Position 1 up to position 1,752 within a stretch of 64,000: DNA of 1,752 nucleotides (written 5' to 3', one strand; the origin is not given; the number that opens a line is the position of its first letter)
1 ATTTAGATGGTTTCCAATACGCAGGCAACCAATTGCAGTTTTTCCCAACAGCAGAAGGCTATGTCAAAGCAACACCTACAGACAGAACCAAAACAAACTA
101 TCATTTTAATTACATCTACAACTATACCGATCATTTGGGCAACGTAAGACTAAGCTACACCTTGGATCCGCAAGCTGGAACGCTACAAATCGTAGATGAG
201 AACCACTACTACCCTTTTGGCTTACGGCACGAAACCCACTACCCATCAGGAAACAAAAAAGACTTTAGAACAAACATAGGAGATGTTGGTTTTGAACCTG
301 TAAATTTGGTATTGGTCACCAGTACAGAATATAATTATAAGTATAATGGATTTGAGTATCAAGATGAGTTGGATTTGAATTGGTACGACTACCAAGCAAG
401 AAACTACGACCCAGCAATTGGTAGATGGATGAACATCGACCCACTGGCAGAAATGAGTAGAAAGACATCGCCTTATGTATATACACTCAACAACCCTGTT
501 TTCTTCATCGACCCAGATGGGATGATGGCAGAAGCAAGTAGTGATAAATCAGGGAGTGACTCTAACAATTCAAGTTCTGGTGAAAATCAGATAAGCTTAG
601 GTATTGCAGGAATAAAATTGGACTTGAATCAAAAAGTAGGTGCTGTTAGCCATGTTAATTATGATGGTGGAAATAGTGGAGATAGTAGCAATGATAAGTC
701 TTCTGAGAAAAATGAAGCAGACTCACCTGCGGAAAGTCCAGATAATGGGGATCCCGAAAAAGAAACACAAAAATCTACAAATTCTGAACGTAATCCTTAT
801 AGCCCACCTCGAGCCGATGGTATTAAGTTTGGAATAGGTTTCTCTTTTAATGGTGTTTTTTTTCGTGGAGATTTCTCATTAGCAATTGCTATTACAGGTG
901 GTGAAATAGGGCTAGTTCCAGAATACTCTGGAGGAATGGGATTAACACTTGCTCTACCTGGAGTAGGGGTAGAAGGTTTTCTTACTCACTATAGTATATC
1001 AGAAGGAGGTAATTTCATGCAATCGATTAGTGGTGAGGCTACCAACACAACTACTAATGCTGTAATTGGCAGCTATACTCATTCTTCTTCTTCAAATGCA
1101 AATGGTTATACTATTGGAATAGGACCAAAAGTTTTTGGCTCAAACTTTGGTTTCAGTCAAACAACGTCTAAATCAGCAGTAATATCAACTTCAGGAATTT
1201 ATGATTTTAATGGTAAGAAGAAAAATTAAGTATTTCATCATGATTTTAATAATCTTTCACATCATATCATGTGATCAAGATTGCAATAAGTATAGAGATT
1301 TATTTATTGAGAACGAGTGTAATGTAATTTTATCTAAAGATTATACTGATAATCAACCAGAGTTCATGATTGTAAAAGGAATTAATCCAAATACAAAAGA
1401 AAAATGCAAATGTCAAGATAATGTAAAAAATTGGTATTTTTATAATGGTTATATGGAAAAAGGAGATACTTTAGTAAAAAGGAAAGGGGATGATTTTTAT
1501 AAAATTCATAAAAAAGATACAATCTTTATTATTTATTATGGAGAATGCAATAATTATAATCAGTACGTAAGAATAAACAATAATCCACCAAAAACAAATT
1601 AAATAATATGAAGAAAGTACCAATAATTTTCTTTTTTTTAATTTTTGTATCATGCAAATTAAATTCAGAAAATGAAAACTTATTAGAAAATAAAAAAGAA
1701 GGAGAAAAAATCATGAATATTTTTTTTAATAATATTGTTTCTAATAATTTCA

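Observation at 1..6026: Rhs polymorphic-toxin locus with three stacked toxin/immunity cassettes whose toxin tips are unrecognisable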

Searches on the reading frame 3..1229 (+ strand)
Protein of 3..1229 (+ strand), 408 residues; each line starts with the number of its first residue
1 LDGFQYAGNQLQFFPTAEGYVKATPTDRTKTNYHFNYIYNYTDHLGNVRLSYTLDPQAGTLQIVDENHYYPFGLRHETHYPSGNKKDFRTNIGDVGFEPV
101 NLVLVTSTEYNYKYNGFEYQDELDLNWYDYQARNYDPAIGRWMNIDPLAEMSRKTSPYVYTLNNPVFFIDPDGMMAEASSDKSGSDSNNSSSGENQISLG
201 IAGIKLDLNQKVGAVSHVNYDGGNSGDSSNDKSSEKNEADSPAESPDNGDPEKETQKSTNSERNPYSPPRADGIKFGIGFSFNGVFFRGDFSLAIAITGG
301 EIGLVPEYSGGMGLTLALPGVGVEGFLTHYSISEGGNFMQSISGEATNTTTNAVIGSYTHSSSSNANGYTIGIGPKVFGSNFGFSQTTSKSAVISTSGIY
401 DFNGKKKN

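Call 8: search_protein_families(library=pfam, proteins=[window:3-1229:+], max_evalue=1)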
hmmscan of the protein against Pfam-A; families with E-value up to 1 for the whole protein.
window:3-1229:+ (408 aa): 1 family
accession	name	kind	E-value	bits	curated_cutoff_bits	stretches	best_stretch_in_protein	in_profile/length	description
PF01080.22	Presenilin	-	0.15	11.2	34.3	1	198-282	279-341/408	Presenilin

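Call 9: search_protein_families(library=ncbifam, proteins=[window:3-1229:+], max_evalue=1)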
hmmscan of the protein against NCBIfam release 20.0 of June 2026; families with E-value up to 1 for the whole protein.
window:3-1229:+ (408 aa): 1 family
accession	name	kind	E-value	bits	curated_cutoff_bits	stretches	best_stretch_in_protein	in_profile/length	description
TIGR03696.1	Rhs_assc_core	domain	7.8e-17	61.6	32.5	1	108-174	13-76/76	RHS repeat-associated core domain-containing protein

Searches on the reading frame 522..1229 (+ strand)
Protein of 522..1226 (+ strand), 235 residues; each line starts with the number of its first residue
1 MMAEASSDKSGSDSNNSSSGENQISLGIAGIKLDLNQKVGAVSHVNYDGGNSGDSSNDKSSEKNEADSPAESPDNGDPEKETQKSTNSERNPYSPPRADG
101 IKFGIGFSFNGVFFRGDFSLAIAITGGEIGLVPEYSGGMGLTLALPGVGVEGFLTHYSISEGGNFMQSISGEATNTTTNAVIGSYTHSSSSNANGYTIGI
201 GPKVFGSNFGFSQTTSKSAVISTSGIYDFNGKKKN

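Call 13: search_solved_structures(query=window:522-1226:+, max_evalue=10, show_alignments=2)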
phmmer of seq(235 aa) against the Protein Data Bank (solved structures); distinct sequences matched with E-value up to 10: 1.
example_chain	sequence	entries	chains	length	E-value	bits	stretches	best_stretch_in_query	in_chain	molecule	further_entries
3ce1_A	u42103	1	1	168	0.12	15.6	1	149-210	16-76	Superoxide dismutase [Cu-Zn]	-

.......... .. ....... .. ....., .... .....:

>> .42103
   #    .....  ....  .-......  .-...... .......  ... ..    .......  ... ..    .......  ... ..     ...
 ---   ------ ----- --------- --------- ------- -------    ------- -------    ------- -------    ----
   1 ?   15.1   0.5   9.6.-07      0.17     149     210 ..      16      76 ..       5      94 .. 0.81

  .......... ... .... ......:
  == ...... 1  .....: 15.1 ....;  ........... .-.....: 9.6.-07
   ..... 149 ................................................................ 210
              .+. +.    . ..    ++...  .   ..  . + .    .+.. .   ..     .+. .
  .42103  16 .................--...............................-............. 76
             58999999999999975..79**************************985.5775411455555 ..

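Call 69: search_protein_families(library=pfam, alignment_id=A8, max_evalue=0.001)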
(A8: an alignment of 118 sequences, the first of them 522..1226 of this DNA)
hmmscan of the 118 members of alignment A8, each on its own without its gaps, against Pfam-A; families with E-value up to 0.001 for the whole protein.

A. member 1, window:522-1226:+ (235 aa): 0 families

B. families by the number of members that match (of 118 scanned): 18 families
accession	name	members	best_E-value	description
PF15607.11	Ntox44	5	4.3e-15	Bacterial toxin 44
PF14891.12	Peptidase_M91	4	1e-10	Effector protein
PF15659.11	Toxin-JAB1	3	2.8e-10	JAB-like toxin 1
PF15520.11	Ntox10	1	3.6e-49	Novel toxin 10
PF01520.23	Amidase_3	1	5e-35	N-acetylmuramoyl-L-alanine amidase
PF14040.12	DNase_NucA_NucB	1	4.6e-19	Deoxyribonuclease NucA/NucB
PF15649.12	Tox-REase-7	1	5e-17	Restriction endonuclease fold toxin 7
PF08517.17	AXH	1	1.6e-15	Ataxin-1 and HBP1 module (AXH)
PF15545.11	Ntox8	1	2.7e-14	Bacterial toxin 8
PF15653.11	Tox-URI2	1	1.9e-07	URI fold toxin 2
PF14890.11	Intein_splicing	1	6.5e-07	Intein splicing domain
PF01079.26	Hint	1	2.9e-05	Hint module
PF05203.21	Hom_end_hint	1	5.5e-05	Hom_end-associated Hint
PF07591.16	PT-HINT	1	0.00019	Pretoxin HINT domain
PF13574.12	Reprolysin_2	1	0.00036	Metallo-peptidase family M12B Reprolysin-like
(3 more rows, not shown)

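Call 82: search_protein_families(library=phrogs, proteins=[window:528-1229:+], max_evalue=0.01)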
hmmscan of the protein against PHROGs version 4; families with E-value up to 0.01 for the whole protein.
window:528-1229:+ (233 aa): 0 families

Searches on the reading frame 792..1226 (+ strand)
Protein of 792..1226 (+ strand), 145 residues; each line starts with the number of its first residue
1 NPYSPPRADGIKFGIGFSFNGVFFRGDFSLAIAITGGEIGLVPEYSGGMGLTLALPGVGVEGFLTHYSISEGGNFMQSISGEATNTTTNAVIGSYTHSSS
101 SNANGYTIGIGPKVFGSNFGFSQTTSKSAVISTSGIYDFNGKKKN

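Call 19: find_homologous_proteins(query=window:792-1226:+, max_evalue=0.001)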
Query seq(145 aa) (145 aa): 1 proteins with E <= 0.001 among 30 candidates.
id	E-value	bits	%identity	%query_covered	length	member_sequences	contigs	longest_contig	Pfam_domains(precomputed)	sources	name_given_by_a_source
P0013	1.5e-52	195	100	67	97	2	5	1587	-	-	-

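Call 91: search_dna_similar(query=window:792-1226:+, collection=plasmids, mode=protein, max_evalue=0.01, max_rows=10)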
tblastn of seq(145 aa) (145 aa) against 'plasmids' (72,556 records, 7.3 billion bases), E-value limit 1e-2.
No match.

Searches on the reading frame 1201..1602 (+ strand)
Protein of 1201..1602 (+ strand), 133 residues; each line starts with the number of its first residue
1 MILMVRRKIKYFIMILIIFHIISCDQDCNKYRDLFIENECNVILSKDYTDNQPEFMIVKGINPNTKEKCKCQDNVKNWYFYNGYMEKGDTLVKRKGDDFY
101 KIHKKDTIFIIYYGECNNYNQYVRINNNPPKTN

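Call 8: search_protein_families(library=pfam, proteins=[window:1201-1602:+], max_evalue=1)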
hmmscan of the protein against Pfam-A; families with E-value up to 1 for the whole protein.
window:1201-1602:+ (133 aa): 0 families

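Call 9: search_protein_families(library=ncbifam, proteins=[window:1201-1602:+], max_evalue=1)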
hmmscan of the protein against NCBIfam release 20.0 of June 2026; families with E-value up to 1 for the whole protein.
window:1201-1602:+ (133 aa): 0 families

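Call 73: list_cluster_members(proteins=[window:1240-1599:+, window:1608-2033:+, window:3828-4076:+, window:5484-6023:+, P0014, P0002, P0004])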
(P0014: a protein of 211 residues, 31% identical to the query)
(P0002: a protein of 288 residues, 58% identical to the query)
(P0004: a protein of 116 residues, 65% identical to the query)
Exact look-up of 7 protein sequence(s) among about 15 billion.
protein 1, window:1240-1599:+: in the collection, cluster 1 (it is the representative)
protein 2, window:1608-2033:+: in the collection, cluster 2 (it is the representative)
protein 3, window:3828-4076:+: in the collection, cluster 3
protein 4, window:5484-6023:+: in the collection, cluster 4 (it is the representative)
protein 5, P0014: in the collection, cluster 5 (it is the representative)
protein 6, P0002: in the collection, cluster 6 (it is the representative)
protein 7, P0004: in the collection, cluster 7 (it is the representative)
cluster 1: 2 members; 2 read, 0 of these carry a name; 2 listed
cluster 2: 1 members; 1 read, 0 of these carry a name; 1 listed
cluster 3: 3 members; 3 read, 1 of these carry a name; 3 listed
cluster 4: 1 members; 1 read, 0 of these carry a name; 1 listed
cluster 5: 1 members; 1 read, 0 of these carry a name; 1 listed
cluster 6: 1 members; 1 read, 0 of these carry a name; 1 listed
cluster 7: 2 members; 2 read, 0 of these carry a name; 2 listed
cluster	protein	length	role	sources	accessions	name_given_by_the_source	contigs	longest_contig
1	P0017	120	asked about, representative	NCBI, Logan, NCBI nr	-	-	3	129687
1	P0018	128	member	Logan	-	-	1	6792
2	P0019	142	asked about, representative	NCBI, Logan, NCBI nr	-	-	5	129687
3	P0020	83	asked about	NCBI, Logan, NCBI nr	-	-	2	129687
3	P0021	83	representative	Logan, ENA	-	-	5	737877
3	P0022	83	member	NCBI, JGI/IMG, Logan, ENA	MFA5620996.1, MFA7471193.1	MAG: hypothetical protein WDA08_11895 [Weeksellaceae bacterium]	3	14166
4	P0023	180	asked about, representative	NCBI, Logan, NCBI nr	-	-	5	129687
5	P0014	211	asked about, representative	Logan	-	-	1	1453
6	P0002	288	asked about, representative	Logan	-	-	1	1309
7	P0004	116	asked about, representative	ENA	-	-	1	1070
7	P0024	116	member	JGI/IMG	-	-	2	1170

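Call 74: find_encoding_contigs(protein=P0021, flank=10000, max_places=4)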
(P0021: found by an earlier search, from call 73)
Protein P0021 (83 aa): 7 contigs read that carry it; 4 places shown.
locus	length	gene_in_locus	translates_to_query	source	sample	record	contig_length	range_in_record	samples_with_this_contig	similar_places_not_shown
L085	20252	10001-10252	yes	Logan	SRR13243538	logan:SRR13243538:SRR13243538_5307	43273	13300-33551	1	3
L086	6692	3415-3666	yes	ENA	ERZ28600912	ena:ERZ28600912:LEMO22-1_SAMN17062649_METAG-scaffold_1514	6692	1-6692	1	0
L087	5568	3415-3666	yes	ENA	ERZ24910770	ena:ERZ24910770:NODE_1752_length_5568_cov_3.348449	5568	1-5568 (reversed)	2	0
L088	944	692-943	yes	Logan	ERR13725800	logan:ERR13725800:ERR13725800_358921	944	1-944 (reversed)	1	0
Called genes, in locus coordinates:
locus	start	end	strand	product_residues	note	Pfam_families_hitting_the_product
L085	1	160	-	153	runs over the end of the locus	PF08808:RES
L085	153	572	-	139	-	PF09722:Xre_MbcA_ParS_C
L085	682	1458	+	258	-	PF03372:Exo_endo_phos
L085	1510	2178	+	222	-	PF09365:DUF2461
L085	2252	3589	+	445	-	PF02881:SRP54_N, PF06414:Zeta_toxin, PF13401:AAA_22 (weak), PF00448:SRP54, PF02978:SRP_SPB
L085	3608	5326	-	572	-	PF01839:FG-GAP (faint), PF13517:FG-GAP_3, PF07593:UnbV_ASPIC, PF18962:Por_Secre_tail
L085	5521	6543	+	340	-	PF06580:His_kinase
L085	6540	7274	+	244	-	PF00072:Response_reg, PF04397:LytTR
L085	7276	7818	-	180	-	PF08002:DUF1697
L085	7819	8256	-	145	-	PF03795:YCII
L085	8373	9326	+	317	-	PF03255:ACCA, PF01039:Carboxyl_trans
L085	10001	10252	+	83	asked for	-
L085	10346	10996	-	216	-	PF01625:PMSR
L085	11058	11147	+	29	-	-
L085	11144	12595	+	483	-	PF01336:tRNA_anti-codon, PF00152:tRNA-synt_2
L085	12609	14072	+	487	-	PF00309:Sigma54_AID, PF04963:Sigma54_CBD, PF04552:Sigma54_DBD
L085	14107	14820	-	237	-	PF00196:GerE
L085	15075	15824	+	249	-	-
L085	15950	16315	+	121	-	-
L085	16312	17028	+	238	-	PF10627:CsgE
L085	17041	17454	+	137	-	PF10614:CsgF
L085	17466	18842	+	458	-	PF03783:CsgG, PF13505:OMP_b-brl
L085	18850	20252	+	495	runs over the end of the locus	PF13620:CarboxypepD_reg, PF13715:CarbopepD_reg_2, PF00041:fn3 (faint), PF26550:Tricorn_2nd (weak)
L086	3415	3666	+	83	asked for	-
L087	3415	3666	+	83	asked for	-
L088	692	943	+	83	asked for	?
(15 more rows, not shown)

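Call 82: search_protein_families(library=phrogs, proteins=[window:1201-1602:+], max_evalue=0.01)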
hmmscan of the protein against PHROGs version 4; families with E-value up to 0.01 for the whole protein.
window:1201-1602:+ (133 aa): 0 families
